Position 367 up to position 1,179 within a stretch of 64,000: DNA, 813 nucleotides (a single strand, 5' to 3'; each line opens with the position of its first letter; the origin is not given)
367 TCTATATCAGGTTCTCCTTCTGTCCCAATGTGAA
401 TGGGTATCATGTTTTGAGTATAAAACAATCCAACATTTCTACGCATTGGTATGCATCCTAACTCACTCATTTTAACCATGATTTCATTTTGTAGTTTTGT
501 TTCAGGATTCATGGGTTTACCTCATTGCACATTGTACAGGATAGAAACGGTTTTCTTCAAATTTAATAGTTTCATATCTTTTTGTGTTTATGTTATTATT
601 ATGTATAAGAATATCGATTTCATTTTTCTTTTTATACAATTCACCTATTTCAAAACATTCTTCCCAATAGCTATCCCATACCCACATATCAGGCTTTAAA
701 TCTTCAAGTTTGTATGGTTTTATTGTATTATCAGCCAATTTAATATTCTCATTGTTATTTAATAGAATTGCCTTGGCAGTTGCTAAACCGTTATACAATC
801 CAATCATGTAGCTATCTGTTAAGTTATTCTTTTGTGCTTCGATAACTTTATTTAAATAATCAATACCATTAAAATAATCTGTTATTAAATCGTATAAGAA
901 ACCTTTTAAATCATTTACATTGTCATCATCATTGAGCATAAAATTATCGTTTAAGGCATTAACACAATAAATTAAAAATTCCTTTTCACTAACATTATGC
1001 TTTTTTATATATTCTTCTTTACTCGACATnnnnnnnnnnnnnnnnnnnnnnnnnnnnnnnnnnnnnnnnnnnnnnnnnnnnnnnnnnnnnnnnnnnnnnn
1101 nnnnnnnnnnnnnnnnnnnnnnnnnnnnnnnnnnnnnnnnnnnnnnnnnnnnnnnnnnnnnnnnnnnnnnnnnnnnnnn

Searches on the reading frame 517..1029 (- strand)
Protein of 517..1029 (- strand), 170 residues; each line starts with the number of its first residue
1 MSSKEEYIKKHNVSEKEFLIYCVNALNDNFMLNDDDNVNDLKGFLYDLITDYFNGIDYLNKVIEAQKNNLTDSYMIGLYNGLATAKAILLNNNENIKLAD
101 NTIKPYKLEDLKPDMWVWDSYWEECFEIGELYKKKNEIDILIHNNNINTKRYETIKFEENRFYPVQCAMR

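Call 113: find_encoding_contigs(protein=window:517-1029:-, flank=10000, max_places=2)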
Protein window:517-1029:- (170 aa): 7 contigs read that carry it; 2 places shown.
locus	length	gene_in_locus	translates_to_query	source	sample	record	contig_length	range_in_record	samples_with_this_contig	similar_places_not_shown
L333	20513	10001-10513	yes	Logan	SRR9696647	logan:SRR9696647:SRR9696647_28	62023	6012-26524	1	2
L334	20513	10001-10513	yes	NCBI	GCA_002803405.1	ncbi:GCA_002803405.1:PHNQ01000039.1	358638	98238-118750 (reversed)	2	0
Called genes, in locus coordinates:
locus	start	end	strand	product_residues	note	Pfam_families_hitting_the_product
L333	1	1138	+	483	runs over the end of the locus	-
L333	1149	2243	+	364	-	-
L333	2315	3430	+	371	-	PF12705:PDDEXK_1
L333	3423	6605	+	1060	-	PF02811:PHP, PF07733:DNA_pol3_alpha, PF17657:DNA_pol3_finger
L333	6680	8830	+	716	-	PF01443:Viral_helicase1 (faint), PF14490:HHH_RecD2 (weak), PF13086:AAA_11 (faint), PF13245:AAA_19, PF13604:AAA_30, PF18335:SH3_13, PF13538:UvrD_C_2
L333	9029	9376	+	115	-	-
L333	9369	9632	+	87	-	-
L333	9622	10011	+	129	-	-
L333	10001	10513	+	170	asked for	-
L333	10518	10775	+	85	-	-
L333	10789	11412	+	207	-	PF26128:Gad2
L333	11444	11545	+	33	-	-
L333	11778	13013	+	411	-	-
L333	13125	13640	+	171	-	-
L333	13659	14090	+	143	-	-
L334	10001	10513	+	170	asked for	-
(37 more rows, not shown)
